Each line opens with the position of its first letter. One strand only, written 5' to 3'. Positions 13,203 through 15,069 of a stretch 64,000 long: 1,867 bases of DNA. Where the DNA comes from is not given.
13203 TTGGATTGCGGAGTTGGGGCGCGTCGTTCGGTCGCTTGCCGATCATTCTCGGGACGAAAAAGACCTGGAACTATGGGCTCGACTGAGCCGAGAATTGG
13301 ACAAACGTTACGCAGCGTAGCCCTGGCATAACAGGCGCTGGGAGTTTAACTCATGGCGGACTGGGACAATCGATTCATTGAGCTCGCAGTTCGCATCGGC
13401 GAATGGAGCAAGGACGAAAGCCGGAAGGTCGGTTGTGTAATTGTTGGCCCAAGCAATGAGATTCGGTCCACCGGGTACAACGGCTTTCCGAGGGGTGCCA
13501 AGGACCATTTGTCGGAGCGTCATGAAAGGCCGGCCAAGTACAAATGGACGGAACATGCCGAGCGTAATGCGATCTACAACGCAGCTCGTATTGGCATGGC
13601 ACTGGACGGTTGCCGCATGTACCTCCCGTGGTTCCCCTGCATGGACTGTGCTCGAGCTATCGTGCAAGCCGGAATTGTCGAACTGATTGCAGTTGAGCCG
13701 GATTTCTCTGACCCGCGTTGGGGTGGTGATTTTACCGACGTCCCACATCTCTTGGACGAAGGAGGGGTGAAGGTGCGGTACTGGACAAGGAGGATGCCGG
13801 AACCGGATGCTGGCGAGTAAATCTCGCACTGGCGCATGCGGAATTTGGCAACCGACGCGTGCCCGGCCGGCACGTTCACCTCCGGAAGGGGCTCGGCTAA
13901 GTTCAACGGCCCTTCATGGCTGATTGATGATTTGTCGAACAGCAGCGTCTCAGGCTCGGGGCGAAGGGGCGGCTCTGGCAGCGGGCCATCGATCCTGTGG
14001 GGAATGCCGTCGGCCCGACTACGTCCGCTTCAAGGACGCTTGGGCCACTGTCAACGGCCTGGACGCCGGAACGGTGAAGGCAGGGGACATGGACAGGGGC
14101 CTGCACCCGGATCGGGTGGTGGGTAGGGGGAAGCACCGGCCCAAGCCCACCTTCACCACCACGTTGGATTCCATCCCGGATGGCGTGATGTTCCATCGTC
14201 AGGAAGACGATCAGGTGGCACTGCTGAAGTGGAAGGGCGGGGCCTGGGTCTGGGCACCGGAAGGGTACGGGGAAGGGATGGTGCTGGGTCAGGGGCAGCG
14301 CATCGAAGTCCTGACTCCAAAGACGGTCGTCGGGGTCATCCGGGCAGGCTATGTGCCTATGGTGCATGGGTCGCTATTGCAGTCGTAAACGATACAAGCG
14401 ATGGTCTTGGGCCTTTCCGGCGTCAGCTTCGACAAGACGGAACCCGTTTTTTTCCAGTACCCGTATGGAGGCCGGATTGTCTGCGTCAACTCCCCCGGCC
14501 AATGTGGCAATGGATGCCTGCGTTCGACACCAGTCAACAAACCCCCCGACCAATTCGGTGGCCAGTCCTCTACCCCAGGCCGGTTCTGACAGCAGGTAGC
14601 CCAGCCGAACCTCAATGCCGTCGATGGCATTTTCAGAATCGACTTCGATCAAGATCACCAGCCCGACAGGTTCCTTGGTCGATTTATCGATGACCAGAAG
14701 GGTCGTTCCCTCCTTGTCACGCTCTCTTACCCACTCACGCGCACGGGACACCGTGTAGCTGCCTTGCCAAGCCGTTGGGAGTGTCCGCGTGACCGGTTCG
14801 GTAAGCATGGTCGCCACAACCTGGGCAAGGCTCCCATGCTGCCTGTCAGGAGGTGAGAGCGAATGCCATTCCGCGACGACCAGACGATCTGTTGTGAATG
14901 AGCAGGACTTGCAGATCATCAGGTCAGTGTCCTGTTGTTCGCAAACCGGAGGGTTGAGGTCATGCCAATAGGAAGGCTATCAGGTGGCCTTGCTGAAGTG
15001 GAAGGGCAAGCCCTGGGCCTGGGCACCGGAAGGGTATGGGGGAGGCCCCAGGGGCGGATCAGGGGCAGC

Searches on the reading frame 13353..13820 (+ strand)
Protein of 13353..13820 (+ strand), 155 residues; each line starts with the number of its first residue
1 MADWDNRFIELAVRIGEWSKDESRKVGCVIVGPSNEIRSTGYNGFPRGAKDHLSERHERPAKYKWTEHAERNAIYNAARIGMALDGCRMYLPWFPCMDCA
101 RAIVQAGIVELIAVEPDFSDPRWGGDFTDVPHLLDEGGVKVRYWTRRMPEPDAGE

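Call 3: search_protein_families(library=pfam, proteins=[window:13353-13820:+], max_evalue=0.1)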
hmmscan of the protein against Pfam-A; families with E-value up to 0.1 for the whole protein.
window:13353-13820:+ (155 aa): 3 families
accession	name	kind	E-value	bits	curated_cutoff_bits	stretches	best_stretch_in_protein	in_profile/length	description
PF00383.29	dCMP_cyt_deam_1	-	1.1e-21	77.1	25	1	3-113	2-100/102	Cytidine and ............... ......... zinc-binding region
PF14437.12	MafB19-deam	-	8.8e-15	55.3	27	1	3-113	2-99/142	MafB19-like deaminase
PF18750.7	SNAD4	-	0.028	14.9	27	1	65-105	30-73/130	Secreted Novel AID/APOBEC-like Deaminase 4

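Call 4: search_protein_families(library=padloc, proteins=[window:13353-13820:+], max_evalue=0.1)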
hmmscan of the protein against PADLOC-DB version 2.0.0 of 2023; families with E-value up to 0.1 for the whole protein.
window:13353-13820:+ (155 aa): 1 family
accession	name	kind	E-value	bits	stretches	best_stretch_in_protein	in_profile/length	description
PDLC02373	dCTPase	-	1.3e-20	71.8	2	68-116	440-488/630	-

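Call 6: search_protein_families(library=ncbifam, proteins=[window:13353-13820:+], max_evalue=0.1)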
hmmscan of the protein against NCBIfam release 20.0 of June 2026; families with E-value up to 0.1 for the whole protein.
window:13353-13820:+ (155 aa): 3 families
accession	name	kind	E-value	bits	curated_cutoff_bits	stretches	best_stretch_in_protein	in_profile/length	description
NF041025.1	antiphage_deaminase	equivalog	2.6e-19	69.4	400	2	68-116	339-388/437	anti-phage dCTP deaminase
TIGR02571.1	ComEB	equivalog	1.2e-13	51.3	219.45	1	3-111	4-112/151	ComE operon protein 2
TIGR00326.1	eubact_ribD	equivalog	0.096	11.9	156.35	0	66-114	42-93/343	bifunctional diaminohydroxyphosphoribosylaminopyrimidine deaminase/5-amino-6-(5-phosphoribosylamino)uracil reductase RibD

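Call 45: find_homologous_proteins(query=window:13353-13820:+)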
Query window:13353-13820:+ (155 aa): 4984 proteins with E <= 0.001 among 4991 candidates; the best 120 are listed.
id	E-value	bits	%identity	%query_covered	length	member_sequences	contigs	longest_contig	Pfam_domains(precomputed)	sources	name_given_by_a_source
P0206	1.4e-105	368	100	100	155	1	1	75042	PF00383.30,PF14437.13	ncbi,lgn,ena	-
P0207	2.2e-83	296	81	100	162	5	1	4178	PF00383.30,PF14437.13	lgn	-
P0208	5.7e-78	278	79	94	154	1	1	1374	PF00383.30,PF14437.13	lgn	-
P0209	6.7e-78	278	78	94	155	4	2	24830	PF00383.30,PF14437.13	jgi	jgi:dCMP deaminase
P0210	3.7e-75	269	76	93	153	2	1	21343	PF00383.30,PF14437.13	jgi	jgi:dCMP deaminase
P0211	4.1e-75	269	70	100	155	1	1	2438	PF00383.30,PF14437.13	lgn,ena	-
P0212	4.4e-75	269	75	95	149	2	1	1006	PF00383.30,PF14437.13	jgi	jgi:dCMP deaminase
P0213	6.5e-75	268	75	93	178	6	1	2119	PF00383.30,PF14437.13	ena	-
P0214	7.8e-75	268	77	93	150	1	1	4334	PF00383.30,PF14437.13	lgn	-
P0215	1.7e-74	267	72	94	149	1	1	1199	PF00383.30,PF14437.13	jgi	jgi:dCMP deaminase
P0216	2.0e-74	267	75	95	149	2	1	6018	PF00383.30,PF14437.13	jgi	jgi:dCMP deaminase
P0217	3.8e-74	266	76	93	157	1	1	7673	PF00383.30,PF14437.13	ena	-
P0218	3.3e-73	263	73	94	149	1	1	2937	PF00383.30,PF14437.13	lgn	-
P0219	5.8e-73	262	74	94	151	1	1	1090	PF00383.30,PF14437.13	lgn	-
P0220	6.3e-73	262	70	97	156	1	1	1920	PF00383.30,PF14437.13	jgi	jgi:dCMP deaminase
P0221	6.6e-73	262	72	93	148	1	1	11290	PF00383.30,PF14437.13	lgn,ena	-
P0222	6.6e-73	262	72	96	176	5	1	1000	PF00383.30,PF14437.13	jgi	jgi:dCMP deaminase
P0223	1.6e-72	261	72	94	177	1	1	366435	PF00383.30,PF14437.13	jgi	jgi:dCMP deaminase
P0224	1.9e-72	260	74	93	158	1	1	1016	PF00383.30,PF14437.13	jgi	-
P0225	1.6e-71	257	72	95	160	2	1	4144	PF00383.30,PF14437.13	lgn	-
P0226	3.8e-71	256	70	93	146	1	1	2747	PF00383.30,PF14437.13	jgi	jgi:dCMP deaminase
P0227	5.5e-71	256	72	93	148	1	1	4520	PF00383.30,PF14437.13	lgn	-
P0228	6.5e-71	255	72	100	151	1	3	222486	PF00383.30,PF14437.13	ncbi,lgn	-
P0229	2.1e-70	254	74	93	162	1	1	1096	PF00383.30,PF14437.13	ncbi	-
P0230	5.2e-70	253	70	100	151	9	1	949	PF00383.30,PF14437.13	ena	-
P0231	1.1e-69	252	73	92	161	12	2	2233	PF00383.30,PF14437.13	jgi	jgi:dCMP deaminase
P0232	1.3e-69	251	72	91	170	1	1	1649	PF00383.30,PF14437.13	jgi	jgi:dCMP deaminase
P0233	1.4e-69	251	74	93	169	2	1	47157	PF00383.30,PF14437.13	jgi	jgi:dCMP deaminase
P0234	1.6e-69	251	68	97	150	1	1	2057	PF00383.30,PF14437.13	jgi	jgi:dCMP deaminase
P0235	2.4e-69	250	69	93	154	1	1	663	PF00383.30,PF14437.13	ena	-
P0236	2.5e-69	250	68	94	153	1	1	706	PF00383.30,PF14437.13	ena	-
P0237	2.8e-69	250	72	92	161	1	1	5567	PF00383.30,PF14437.13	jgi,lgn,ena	-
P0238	3.1e-69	250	72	93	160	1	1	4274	PF00383.30,PF14437.13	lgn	-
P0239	3.8e-69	250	73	93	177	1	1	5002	PF00383.30,PF14437.13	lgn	-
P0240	6.9e-69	249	72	93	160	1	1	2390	PF00383.30,PF14437.13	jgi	jgi:dCMP deaminase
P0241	7.1e-69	249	68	97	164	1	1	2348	PF00383.30,PF14437.13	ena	-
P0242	9.2e-69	248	71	94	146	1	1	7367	PF00383.30,PF14437.13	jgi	jgi:dCMP deaminase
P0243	9.2e-69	248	71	93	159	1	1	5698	PF00383.30,PF14437.13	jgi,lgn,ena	-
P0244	1.0e-68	248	70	92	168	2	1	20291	PF00383.30,PF14437.13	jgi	jgi:dCMP deaminase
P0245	1.9e-68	247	70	93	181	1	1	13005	PF00383.30,PF14437.13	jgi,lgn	-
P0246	5.2e-68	246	70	92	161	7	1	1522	PF00383.30,PF14437.13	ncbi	-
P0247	5.5e-68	246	69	93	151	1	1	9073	PF00383.30,PF14437.13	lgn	-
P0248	5.9e-68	246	72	91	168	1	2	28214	PF00383.30,PF14437.13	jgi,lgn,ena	jgi:dCMP deaminase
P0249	6.1e-68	246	71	92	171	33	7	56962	PF00383.30,PF14437.13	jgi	jgi:dCMP deaminase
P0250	8.3e-68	245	69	93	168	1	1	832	PF00383.30,PF14437.13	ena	-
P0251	8.6e-68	245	73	92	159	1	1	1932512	PF00383.30,PF14437.13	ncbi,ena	ncbi:MAG: dCMP deaminase family protein [Terriglobales bacterium]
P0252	9.2e-68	245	70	93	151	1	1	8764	PF00383.30,PF14437.13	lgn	-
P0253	1.3e-67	245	69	93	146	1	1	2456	PF00383.30,PF14437.13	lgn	-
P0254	1.5e-67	245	71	92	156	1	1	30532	PF00383.30,PF14437.13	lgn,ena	-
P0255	1.5e-67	244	69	93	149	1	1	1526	PF00383.30,PF14437.13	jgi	jgi:dCMP deaminase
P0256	1.9e-67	244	68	94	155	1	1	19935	PF00383.30,PF14437.13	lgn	-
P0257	2.7e-67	244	70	92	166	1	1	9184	PF00383.30,PF14437.13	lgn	-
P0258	3.4e-67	243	71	91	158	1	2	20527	PF00383.30,PF14437.13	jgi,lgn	jgi:dCMP deaminase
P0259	5.2e-67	243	71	92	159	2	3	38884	PF00383.30,PF14437.13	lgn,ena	-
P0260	5.4e-67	243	72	93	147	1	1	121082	PF00383.30,PF14437.13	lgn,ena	-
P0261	6.1e-67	243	71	92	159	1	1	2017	PF00383.30,PF14437.13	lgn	-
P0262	1.2e-66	242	71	92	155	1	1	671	PF00383.30,PF14437.13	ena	-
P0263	1.4e-66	241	66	93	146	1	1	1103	PF00383.30,PF14437.13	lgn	-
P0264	1.6e-66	241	66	97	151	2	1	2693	PF00383.30,PF14437.13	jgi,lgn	-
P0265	1.7e-66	241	71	92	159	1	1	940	PF00383.30,PF14437.13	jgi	jgi:dCMP deaminase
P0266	1.7e-66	241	70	92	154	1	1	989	PF00383.30,PF14437.13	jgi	jgi:dCMP deaminase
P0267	1.8e-66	241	71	92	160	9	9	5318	PF00383.30,PF14437.13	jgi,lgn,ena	jgi:dCMP deaminase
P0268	2.1e-66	241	69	92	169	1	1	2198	PF00383.30,PF14437.13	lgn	-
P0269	2.6e-66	240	69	92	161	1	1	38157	PF00383.30,PF14437.13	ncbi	ncbi:MAG: dCMP deaminase family protein [Bryobacterales bacterium]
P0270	3.0e-66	240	70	94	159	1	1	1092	PF00383.30,PF14437.13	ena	-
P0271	5.2e-66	240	71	92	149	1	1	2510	PF00383.30,PF14437.13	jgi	jgi:dCMP deaminase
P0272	6.8e-66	239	70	92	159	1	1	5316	PF00383.30,PF14437.13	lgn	-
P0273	7.6e-66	239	67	93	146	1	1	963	PF00383.30,PF14437.13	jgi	jgi:dCMP deaminase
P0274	7.7e-66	239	69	94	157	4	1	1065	PF00383.30,PF14437.13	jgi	jgi:dCMP deaminase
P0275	8.6e-66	239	71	86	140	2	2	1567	PF00383.30,PF14437.13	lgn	-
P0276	8.8e-66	239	69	92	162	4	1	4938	PF00383.30,PF14437.13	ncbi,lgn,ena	-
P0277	9.2e-66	239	70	92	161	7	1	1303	PF00383.30,PF14437.13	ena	-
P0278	1.1e-65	238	70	92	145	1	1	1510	PF00383.30,PF14437.13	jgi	jgi:dCMP deaminase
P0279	1.2e-65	238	69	93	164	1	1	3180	PF00383.30,PF14437.13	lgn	-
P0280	1.2e-65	238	73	85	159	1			PF00383.30,PF14437.13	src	-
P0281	1.4e-65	238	69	93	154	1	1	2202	PF00383.30,PF14437.13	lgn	-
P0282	1.4e-65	238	69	92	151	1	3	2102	PF00383.30,PF14437.13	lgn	-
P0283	1.4e-65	238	71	92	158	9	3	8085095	PF00383.30,PF14437.13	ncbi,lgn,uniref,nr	ncbi:dCMP deaminase family protein [Bradyrhizobium diazoefficiens]|uniref:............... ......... 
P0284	1.5e-65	238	72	94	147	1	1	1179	PF00383.30,PF14437.13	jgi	jgi:dCMP deaminase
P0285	1.7e-65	238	66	97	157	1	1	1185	PF00383.30,PF14437.13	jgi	jgi:dCMP deaminase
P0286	1.8e-65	238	66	99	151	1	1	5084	PF00383.30,PF14437.13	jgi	jgi:dCMP deaminase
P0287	1.8e-65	238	69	92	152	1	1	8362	PF00383.30,PF14437.13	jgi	jgi:dCMP deaminase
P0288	1.9e-65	238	67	97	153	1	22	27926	PF00383.30,PF14437.13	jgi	jgi:dCMP deaminase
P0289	2.4e-65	237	73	92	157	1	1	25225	PF00383.30,PF14437.13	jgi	jgi:dCMP deaminase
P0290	2.6e-65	237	66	98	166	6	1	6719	PF00383.30,PF14437.13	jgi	jgi:dCMP deaminase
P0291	3.0e-65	237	70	93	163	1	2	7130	PF00383.30,PF14437.13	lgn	-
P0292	3.2e-65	237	67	95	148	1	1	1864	PF00383.30,PF14437.13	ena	-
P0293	3.3e-65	237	70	88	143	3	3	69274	PF00383.30,PF14437.13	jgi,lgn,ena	-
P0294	3.7e-65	237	65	97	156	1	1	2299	PF00383.30,PF14437.13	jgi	jgi:dCMP deaminase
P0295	3.7e-65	237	70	91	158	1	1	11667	PF00383.30,PF14437.13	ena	-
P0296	3.8e-65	237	70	95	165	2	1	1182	PF00383.30,PF14437.13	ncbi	-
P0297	4.0e-65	237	68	88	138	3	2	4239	PF00383.30,PF14437.13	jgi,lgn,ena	-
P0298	4.2e-65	237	73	92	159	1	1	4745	PF00383.30,PF14437.13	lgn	-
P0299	4.4e-65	236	69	93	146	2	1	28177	PF00383.30,PF14437.13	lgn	-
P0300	4.5e-65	236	70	92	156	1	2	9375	PF00383.30,PF14437.13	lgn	-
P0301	4.6e-65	236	69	92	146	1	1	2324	PF00383.30,PF14437.13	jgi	jgi:dCMP deaminase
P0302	4.8e-65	236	65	97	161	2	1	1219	PF00383.30,PF14437.13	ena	-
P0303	5.6e-65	236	64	97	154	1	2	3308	PF00383.30,PF14437.13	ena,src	-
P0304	6.5e-65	236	66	97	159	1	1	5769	PF00383.30,PF14437.13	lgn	-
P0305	6.7e-65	236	67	94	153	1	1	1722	PF00383.30,PF14437.13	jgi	jgi:dCMP deaminase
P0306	7.5e-65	236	70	92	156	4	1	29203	PF00383.30,PF14437.13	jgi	jgi:dCMP deaminase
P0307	7.6e-65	236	69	92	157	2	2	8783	PF00383.30,PF14437.13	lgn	-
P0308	7.9e-65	236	64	95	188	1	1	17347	PF00383.30,PF14437.13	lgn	-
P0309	8.8e-65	236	67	93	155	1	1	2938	PF00383.30,PF14437.13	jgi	jgi:dCMP deaminase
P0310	9.1e-65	235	70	92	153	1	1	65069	PF00383.30,PF14437.13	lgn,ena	-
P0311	9.7e-65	235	69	88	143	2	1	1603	PF00383.30,PF14437.13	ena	-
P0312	1.0e-64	235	72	88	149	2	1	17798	PF00383.30,PF14437.13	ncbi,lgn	-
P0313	1.1e-64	235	69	93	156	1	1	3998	PF00383.30,PF14437.13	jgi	jgi:dCMP deaminase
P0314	1.1e-64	235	69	92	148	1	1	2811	PF00383.30,PF14437.13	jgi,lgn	-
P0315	1.2e-64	235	65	95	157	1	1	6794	PF00383.30,PF14437.13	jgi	jgi:dCMP deaminase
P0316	1.2e-64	235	68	93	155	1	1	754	PF00383.30,PF14437.13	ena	-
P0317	1.3e-64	235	70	92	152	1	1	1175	PF00383.30,PF14437.13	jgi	-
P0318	1.5e-64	235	67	97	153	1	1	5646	PF00383.30,PF14437.13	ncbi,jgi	jgi:dCMP deaminase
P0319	1.7e-64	235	69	92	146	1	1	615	PF00383.30,PF14437.13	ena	-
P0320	1.8e-64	235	70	90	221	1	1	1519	PF00383.30,PF14437.13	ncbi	-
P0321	1.9e-64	234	70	92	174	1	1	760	PF00383.30,PF14437.13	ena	-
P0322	1.9e-64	234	67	92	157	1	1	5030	PF00383.30,PF14437.13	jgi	jgi:dCMP deaminase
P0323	2.2e-64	234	69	92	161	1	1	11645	PF00383.30,PF14437.13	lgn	-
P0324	2.3e-64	234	69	92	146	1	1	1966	PF00383.30,PF14437.13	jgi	jgi:dCMP deaminase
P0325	2.6e-64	234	68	91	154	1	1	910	PF00383.30,PF14437.13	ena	-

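Call 47: find_encoding_contigs(protein=P0283, flank=6000, max_places=3)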
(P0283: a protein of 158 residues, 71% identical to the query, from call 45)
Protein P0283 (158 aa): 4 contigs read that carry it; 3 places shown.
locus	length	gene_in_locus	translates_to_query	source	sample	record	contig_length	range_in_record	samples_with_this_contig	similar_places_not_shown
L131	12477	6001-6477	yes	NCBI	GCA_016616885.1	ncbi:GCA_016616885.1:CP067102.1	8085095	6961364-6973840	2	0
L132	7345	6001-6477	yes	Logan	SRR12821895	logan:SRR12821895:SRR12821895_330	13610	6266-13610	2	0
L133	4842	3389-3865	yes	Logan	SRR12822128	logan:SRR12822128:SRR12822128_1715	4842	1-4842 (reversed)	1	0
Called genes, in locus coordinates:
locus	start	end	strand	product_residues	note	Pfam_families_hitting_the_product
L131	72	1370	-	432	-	PF00899:ThiF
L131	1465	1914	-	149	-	PF14464:Prok-JAB (faint)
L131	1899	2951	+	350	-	-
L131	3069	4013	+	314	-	PF01048:PNP_UDP_1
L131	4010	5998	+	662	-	PF13646:HEAT_2 (faint)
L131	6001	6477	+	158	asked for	PF00383:dCMP_cyt_deam_1, PF14437:MafB19-deam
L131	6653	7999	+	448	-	PF05598:DUF772, PF01609:DDE_Tnp_1 (faint), PF13751:DDE_Tnp_1_6 (weak)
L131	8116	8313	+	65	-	-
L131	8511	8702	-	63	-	PF05532:CsbD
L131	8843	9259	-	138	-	-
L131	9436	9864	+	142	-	-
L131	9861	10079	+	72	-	-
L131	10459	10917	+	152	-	-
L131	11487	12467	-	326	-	PF00078:RVT_1, PF08388:GIIM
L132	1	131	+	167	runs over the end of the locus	-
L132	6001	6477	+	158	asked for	PF00383:dCMP_cyt_deam_1, PF14437:MafB19-deam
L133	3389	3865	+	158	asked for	PF00383:dCMP_cyt_deam_1, PF14437:MafB19-deam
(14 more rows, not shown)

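Call 48: find_encoding_contigs(protein=P0251, flank=6000, max_places=2)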
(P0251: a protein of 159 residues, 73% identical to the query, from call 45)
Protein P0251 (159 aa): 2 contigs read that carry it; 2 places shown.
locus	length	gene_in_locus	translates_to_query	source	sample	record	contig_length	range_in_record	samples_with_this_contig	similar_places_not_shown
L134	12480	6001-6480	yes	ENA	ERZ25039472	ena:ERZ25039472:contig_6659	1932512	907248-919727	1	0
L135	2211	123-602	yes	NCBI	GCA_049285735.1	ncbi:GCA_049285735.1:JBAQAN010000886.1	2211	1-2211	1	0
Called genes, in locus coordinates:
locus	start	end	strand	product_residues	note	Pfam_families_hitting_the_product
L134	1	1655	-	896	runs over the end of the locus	PF10593:Z1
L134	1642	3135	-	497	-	PF02518:HATPase_c (weak), PF13589:HATPase_c_3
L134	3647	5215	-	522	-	PF00145:DNA_methylase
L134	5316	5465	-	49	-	-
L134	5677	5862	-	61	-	-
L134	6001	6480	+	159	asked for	PF00383:dCMP_cyt_deam_1, PF14437:MafB19-deam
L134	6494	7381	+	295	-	PF01048:PNP_UDP_1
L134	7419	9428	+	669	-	-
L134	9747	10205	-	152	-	PF00571:CBS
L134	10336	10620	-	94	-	-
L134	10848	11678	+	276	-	PF01551:Peptidase_M23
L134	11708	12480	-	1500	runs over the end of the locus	PF00270:DEAD, PF04851:ResIII (weak), PF00271:Helicase_C, PF22590:Cas3-like_C_2 (weak), PF19306:WHD_Lhr, PF08494:DEAD_assoc, PF23235:WHD_3rd_Lhr, PF23234:WHD_4th_Lhr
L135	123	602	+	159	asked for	PF00383:dCMP_cyt_deam_1, PF14437:MafB19-deam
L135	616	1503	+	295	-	PF01048:PNP_UDP_1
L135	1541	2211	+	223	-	?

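Call 49: find_encoding_contigs(protein=P0223, flank=6000, max_places=2)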
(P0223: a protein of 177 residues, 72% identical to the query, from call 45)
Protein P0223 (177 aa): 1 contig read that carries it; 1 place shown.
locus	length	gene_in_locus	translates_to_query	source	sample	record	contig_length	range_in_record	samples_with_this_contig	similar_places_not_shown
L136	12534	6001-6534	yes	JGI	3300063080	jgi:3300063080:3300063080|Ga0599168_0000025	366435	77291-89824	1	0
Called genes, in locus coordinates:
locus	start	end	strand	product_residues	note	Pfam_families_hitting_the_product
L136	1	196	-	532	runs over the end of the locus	-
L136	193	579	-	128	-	-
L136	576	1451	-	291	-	-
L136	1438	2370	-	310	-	-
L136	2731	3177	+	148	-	-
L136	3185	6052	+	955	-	PF13365:Trypsin_2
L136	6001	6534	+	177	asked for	PF00383:dCMP_cyt_deam_1, PF14437:MafB19-deam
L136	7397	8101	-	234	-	PF04471:Mrr_cat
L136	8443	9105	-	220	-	PF22880:DUF7019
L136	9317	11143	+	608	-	PF00069:Pkinase, PF07714:PK_Tyr_Ser-Thr, PF13414:TPR_11 (faint), PF13432:TPR_16 (weak), PF13431:TPR_17 (faint), PF14559:TPR_19 (weak)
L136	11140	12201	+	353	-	-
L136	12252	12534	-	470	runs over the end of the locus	-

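Call 52: search_solved_structures(query=window:13353-13820:+, max_evalue=0.00001, show_alignments=2)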
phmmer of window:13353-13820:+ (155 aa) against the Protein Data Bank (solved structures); distinct sequences matched with E-value up to 0.00001: 5.
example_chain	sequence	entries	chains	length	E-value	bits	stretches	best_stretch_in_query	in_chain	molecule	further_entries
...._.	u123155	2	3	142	3.1e-28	101.8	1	16-143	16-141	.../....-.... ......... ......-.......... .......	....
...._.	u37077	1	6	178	1.2e-19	73.9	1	3-121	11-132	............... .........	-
1vq2_A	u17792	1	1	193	1.1e-15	60.9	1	32-124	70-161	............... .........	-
2hvv_A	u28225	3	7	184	1.9e-11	47.2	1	3-111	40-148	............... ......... | Putative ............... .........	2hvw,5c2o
4p9c_A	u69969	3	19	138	1.5e-10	44.3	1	12-110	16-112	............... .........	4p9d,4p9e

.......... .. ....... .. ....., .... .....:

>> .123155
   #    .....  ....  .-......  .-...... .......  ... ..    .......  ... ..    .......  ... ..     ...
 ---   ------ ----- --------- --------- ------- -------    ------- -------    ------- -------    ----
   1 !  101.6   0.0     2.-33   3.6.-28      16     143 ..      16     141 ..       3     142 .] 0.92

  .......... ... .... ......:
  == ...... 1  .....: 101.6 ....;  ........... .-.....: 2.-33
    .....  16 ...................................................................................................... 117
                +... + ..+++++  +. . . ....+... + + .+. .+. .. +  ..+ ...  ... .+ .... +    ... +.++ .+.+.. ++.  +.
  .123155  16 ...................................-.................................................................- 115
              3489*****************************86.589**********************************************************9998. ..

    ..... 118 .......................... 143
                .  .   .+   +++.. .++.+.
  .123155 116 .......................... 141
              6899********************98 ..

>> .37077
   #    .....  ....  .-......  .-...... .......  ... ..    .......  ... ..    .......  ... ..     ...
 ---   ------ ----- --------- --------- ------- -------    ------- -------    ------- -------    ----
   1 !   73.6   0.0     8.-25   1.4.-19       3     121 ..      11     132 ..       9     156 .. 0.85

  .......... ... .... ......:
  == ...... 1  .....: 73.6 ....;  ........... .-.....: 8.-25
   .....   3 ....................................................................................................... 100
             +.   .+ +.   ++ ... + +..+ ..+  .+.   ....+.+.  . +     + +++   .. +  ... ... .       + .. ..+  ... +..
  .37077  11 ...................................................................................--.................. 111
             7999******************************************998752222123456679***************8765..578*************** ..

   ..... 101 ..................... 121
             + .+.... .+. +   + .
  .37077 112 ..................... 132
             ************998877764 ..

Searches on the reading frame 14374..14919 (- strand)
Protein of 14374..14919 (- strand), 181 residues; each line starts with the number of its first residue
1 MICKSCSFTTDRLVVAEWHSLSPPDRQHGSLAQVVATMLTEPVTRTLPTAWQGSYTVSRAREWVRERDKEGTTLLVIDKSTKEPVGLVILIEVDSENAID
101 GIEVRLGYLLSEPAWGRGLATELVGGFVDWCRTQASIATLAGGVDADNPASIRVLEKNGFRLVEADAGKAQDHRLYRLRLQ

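Call 8: search_protein_families(library=padloc, proteins=[window:14374-14919:-], max_evalue=0.001)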
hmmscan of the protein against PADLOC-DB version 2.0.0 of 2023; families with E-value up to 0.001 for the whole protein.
window:14374-14919:- (181 aa): 0 families

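Call 9: search_protein_families(library=pfam, proteins=[window:14374-14919:-], max_evalue=0.001)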
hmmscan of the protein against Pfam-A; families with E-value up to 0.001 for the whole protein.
window:14374-14919:- (181 aa): 3 families
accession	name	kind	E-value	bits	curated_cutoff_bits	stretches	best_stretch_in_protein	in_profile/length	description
PF13302.13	Acetyltransf_3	-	3.2e-20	73.7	25.4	1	37-161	17-138/138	Acetyltransferase (GNAT) domain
PF00583.31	Acetyltransf_1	-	5.2e-10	40.1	20.7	1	56-160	17-116/116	Acetyltransferase (GNAT) family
PF13523.12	Acetyltransf_8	-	0.00012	22.2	27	1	50-163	21-140/145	Acetyltransferase (GNAT) domain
